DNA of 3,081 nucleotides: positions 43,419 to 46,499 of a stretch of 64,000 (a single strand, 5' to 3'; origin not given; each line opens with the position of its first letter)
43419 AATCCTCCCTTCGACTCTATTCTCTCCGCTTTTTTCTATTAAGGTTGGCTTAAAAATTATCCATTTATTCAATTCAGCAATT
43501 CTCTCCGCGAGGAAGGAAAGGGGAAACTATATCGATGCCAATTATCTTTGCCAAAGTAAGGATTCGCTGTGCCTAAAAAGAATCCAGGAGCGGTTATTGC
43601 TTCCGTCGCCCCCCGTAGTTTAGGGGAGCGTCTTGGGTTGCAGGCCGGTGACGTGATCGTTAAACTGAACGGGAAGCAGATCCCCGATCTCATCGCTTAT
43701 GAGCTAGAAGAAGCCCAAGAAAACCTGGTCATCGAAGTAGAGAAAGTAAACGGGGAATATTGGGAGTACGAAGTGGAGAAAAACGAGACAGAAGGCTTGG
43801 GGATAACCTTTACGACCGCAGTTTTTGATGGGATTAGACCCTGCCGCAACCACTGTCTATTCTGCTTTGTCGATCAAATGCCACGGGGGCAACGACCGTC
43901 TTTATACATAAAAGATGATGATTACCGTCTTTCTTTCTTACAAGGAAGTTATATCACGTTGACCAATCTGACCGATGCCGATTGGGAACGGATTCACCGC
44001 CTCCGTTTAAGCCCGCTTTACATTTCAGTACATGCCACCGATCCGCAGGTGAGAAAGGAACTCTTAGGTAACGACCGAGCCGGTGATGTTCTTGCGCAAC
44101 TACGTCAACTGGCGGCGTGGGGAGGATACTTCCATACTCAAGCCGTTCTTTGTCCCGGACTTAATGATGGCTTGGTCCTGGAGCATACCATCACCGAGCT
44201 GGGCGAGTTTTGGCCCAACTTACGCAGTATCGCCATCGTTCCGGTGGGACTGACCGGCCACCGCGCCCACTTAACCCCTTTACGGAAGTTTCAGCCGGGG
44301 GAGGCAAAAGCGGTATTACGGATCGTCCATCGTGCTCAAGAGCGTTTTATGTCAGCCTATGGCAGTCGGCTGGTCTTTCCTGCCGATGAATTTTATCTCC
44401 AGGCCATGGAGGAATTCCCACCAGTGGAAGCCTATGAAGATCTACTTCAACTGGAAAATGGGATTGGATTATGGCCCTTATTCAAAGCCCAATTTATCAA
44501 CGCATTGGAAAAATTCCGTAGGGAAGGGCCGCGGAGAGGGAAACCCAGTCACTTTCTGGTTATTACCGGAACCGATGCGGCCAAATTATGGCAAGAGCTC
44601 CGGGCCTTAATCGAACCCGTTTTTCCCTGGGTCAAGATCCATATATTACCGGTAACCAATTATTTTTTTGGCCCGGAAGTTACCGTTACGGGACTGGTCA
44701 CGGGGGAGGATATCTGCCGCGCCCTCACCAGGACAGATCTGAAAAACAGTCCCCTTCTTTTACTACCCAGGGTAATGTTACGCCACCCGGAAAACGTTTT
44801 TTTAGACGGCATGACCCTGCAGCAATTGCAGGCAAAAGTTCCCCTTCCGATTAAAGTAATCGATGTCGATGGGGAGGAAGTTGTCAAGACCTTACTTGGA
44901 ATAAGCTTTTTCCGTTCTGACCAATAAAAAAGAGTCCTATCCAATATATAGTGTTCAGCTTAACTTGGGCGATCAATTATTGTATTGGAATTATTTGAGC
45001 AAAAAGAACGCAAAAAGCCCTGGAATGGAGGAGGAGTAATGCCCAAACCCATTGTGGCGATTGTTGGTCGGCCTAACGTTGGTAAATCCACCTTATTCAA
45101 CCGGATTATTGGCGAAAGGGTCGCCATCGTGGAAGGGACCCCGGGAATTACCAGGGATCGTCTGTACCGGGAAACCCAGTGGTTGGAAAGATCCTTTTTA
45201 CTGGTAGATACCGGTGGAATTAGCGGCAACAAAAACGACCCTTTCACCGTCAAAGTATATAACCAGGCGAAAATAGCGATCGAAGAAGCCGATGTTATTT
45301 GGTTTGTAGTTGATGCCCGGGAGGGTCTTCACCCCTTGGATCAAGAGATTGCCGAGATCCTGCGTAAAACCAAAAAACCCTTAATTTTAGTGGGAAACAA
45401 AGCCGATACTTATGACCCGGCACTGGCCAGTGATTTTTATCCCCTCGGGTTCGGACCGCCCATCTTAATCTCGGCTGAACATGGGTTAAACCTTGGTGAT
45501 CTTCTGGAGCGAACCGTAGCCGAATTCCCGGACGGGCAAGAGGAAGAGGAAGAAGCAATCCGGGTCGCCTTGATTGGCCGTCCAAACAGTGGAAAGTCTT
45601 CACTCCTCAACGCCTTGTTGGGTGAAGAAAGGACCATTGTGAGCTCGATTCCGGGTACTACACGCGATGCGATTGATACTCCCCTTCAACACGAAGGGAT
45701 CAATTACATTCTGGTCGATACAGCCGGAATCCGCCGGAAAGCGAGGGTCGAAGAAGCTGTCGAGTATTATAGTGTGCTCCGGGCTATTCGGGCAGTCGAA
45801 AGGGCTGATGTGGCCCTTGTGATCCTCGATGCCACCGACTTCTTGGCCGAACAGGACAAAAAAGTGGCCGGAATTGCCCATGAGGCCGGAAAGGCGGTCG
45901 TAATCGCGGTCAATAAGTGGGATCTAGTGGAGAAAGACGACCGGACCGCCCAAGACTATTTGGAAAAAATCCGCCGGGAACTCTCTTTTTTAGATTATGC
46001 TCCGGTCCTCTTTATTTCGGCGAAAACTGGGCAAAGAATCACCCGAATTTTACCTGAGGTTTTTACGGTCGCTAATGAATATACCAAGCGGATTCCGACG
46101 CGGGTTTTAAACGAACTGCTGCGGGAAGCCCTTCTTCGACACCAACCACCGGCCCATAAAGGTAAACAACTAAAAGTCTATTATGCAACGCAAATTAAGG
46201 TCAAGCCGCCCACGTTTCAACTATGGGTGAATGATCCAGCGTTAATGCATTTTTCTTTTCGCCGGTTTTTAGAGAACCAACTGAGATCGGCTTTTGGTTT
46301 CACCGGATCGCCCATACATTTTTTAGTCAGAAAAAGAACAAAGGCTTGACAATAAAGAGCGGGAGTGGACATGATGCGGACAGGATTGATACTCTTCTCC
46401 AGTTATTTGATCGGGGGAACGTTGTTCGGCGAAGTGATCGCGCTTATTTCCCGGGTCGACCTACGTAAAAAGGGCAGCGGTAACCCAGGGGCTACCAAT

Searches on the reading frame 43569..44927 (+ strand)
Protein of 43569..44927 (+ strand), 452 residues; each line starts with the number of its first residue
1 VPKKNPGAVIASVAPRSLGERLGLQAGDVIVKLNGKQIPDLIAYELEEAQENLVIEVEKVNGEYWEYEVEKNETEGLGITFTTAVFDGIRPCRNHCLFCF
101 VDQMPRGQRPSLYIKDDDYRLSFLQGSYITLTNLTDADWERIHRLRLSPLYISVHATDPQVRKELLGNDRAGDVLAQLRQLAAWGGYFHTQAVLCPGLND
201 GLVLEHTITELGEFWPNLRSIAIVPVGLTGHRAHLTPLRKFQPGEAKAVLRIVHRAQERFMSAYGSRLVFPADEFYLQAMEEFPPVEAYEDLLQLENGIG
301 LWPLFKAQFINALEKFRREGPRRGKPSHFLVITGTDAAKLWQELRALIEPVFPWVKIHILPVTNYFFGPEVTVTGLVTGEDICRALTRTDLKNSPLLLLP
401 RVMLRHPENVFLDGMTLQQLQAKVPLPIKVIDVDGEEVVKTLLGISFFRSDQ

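Call 38: find_homologous_proteins(query=window:43569-44927:+, max_evalue=1e-50)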
Query window:43569-44927:+ (452 aa): 7724 proteins with E <= 1e-50 among 8000 candidates; the best 120 are listed.
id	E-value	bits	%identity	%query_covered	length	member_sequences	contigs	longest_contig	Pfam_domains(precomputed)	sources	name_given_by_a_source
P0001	0.0e+0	1040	100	100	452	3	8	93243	PF17820.8,PF19238.6,PF00595.30,PF04459.18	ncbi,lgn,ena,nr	ncbi:MAG TPA: DUF512 domain-containing protein [Firmicutes bacterium]|nr:DUF512 domain-containing pr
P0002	1.6e-232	791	78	98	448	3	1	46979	PF17820.8,PF19238.6,PF04459.18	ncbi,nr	ncbi:MAG: DUF512 domain-containing protein [Firmicutes bacterium]|nr:DUF512 domain-containing protei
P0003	1.3e-216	738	73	98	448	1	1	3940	PF17820.8,PF19238.6,PF00595.30,PF04459.18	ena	-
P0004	2.2e-216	737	72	98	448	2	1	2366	PF17820.8,PF19238.6,PF00595.30,PF04459.18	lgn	-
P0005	4.4e-215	733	72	98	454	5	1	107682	PF17820.8,PF19238.6,PF00595.30,PF04459.18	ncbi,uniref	ncbi:DUF512 domain-containing protein [Capillibacterium thermochitinicola]|uniref:DUF512 domain-cont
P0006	4.8e-215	733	73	98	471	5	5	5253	PF17820.8,PF19238.6,PF00595.30,PF04459.18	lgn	-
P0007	1.1e-210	719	71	98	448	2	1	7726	PF17820.8,PF19238.6,PF00595.30,PF04459.18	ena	-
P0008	1.3e-209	715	72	98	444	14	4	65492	PF17820.8,PF19238.6,PF04459.18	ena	-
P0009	6.6e-208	709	71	98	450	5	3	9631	PF17820.8,PF19238.6,PF00595.30,PF04459.18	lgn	-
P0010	2.7e-207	707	70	98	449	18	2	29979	PF17820.8,PF19238.6,PF00595.30,PF04459.18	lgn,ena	-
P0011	3.7e-205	700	70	98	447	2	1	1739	PF17820.8,PF19238.6,PF00595.30,PF04459.18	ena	-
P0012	3.4e-203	694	70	98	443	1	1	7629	PF17820.8,PF19238.6,PF00595.30,PF04459.18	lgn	-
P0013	4.6e-179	614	62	98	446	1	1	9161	PF17820.8,PF19238.6,PF00595.30,PF04459.18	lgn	-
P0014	7.9e-179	614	61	98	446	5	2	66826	PF17820.8,PF19238.6,PF04459.18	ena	-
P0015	1.7e-178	612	62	98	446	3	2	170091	PF17820.8,PF19238.6,PF00595.30,PF04459.18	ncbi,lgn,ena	-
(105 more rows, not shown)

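Call 40: find_encoding_contigs(protein=P0002, flank=10000, max_places=2)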
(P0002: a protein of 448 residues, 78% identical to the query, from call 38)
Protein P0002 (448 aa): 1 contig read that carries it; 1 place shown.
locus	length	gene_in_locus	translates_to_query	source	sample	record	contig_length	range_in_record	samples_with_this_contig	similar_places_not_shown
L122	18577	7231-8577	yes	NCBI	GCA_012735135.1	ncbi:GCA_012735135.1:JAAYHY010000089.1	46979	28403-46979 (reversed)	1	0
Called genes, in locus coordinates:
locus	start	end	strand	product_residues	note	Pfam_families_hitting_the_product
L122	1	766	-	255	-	PF00528:BPD_transp_1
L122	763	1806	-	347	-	PF03215:Rad17 (weak), PF00005:ABC_tran, PF08402:TOBE_2 (weak)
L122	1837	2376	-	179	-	PF12844:HTH_19, PF13560:HTH_31, PF01381:HTH_3, PF07883:Cupin_2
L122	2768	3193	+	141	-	-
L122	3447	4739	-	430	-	PF06347:SH3_4, PF08239:SH3_3, PF00704:Glyco_hydro_18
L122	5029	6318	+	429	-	PF00675:Peptidase_M16, PF05193:Peptidase_M16_C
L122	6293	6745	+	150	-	PF00692:dUTPase, PF22769:DCD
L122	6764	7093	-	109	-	-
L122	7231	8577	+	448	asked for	PF17820:PDZ_6, PF19238:Radical_SAM_2, PF04459:DUF512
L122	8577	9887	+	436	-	PF00009:GTP_EFTU (weak), PF01926:MMR_HSR1, PF02421:FeoB_N, PF04548:AIG1 (weak), PF00009:GTP_EFTU, PF01926:MMR_HSR1, PF02421:FeoB_N, PF14714:KH_dom-like, +7 more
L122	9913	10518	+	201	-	PF02660:G3P_acyltransf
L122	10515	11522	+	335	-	PF01210:NAD_Gly3P_dh_N, PF02558:ApbA, PF03446:NAD_binding_2 (weak), PF03807:F420_oxidored (weak), PF07479:NAD_Gly3P_dh_C, PF20618:GPD_NAD_C_bact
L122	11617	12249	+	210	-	-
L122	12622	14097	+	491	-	PF09547:SpoIVA_ATPase, PF20438:SpoIVA_middle, PF20439:SpoIVA_C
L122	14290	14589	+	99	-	PF18291:HU-HIG, PF00216:Bac_DNA_binding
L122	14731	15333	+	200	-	PF10502:Peptidase_S26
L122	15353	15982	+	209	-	PF00753:Lactamase_B, PF12706:Lactamase_B_2 (weak)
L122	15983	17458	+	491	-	PF04055:Radical_SAM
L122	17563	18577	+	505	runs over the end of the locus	PF13623:SurA_N_2, PF13624:SurA_N_3, PF13145:Rotamase_2, PF13616:Rotamase_3, PF00639:Rotamase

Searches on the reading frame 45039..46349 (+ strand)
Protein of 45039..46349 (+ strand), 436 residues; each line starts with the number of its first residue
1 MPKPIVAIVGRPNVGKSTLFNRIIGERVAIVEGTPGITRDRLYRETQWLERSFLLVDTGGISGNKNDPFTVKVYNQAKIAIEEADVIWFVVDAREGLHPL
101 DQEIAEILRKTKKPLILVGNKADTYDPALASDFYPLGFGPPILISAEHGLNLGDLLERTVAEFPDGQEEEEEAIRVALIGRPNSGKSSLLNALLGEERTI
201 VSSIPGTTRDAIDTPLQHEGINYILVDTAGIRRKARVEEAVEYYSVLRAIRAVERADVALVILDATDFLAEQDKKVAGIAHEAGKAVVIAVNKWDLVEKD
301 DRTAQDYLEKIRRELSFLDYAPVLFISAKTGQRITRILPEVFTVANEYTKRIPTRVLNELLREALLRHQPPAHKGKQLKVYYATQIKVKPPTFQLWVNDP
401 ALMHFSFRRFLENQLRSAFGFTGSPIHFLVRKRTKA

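Call 37: find_encoding_contigs(protein=window:45039-46349:+, flank=3000, max_places=10)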
Protein window:45039-46349:+ (436 aa): 16 contigs read that carry it; 9 places shown.
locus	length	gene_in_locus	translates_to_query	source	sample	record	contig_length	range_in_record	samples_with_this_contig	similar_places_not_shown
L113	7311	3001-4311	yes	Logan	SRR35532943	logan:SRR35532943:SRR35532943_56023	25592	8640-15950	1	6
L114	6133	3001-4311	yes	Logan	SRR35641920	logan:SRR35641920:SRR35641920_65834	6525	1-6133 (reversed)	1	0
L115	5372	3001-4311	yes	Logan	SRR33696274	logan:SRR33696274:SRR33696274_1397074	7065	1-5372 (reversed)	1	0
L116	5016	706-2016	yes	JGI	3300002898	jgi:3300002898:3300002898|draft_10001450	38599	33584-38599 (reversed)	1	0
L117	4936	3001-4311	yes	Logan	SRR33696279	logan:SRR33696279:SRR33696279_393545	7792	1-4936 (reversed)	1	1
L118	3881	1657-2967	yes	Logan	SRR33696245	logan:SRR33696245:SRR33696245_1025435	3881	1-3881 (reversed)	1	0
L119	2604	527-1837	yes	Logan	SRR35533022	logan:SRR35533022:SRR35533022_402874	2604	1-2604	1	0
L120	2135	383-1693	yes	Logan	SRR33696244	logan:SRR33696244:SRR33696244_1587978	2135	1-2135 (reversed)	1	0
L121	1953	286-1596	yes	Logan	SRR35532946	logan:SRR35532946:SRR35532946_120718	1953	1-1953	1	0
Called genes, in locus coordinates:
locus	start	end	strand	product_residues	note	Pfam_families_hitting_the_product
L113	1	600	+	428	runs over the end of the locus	PF00675:Peptidase_M16, PF05193:Peptidase_M16_C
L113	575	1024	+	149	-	PF00692:dUTPase, PF22769:DCD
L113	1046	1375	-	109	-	-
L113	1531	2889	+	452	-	PF00595:PDZ (weak), PF17820:PDZ_6, PF19238:Radical_SAM_2, PF04459:DUF512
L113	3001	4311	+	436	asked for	PF00009:GTP_EFTU (weak), PF01926:MMR_HSR1, PF02421:FeoB_N, PF00009:GTP_EFTU, PF00350:Dynamin_N (weak), PF01926:MMR_HSR1, PF02421:FeoB_N, PF14714:KH_dom-like, +7 more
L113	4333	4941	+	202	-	PF02660:G3P_acyltransf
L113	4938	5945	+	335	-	PF01210:NAD_Gly3P_dh_N, PF02558:ApbA (weak), PF03446:NAD_binding_2 (faint), PF03807:F420_oxidored (weak), PF07479:NAD_Gly3P_dh_C, PF20618:GPD_NAD_C_bact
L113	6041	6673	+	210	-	-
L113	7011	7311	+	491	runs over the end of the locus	PF09547:SpoIVA_ATPase, PF20438:SpoIVA_middle, PF20439:SpoIVA_C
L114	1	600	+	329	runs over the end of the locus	?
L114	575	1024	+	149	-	PF00692:dUTPase, PF22769:DCD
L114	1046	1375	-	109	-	-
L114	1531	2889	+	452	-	PF00595:PDZ (weak), PF17820:PDZ_6, PF19238:Radical_SAM_2, PF04459:DUF512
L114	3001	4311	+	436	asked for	PF00009:GTP_EFTU (weak), PF01926:MMR_HSR1, PF02421:FeoB_N, PF00009:GTP_EFTU, PF00350:Dynamin_N (weak), PF01926:MMR_HSR1, PF02421:FeoB_N, PF14714:KH_dom-like, +7 more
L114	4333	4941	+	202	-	PF02660:G3P_acyltransf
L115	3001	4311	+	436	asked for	PF00009:GTP_EFTU (weak), PF01926:MMR_HSR1, PF02421:FeoB_N, PF00009:GTP_EFTU, PF00350:Dynamin_N (weak), PF01926:MMR_HSR1, PF02421:FeoB_N, PF14714:KH_dom-like, +7 more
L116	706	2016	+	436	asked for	PF00009:GTP_EFTU (weak), PF01926:MMR_HSR1, PF02421:FeoB_N, PF00009:GTP_EFTU, PF00350:Dynamin_N (weak), PF01926:MMR_HSR1, PF02421:FeoB_N, PF14714:KH_dom-like, +7 more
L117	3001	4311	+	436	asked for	PF00009:GTP_EFTU (weak), PF01926:MMR_HSR1, PF02421:FeoB_N, PF00009:GTP_EFTU, PF00350:Dynamin_N (weak), PF01926:MMR_HSR1, PF02421:FeoB_N, PF14714:KH_dom-like, +7 more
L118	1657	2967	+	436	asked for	PF00009:GTP_EFTU (weak), PF01926:MMR_HSR1, PF02421:FeoB_N, PF00009:GTP_EFTU, PF00350:Dynamin_N (weak), PF01926:MMR_HSR1, PF02421:FeoB_N, PF14714:KH_dom-like, +7 more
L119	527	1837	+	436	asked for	PF00009:GTP_EFTU (weak), PF01926:MMR_HSR1, PF02421:FeoB_N, PF00009:GTP_EFTU, PF00350:Dynamin_N (weak), PF01926:MMR_HSR1, PF02421:FeoB_N, PF14714:KH_dom-like, +7 more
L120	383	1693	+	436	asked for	PF00009:GTP_EFTU (weak), PF01926:MMR_HSR1, PF02421:FeoB_N, PF00009:GTP_EFTU, PF00350:Dynamin_N (weak), PF01926:MMR_HSR1, PF02421:FeoB_N, PF14714:KH_dom-like, +7 more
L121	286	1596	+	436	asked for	PF00009:GTP_EFTU (weak), PF01926:MMR_HSR1, PF02421:FeoB_N, PF00009:GTP_EFTU, PF00350:Dynamin_N (weak), PF01926:MMR_HSR1, PF02421:FeoB_N, PF14714:KH_dom-like, +7 more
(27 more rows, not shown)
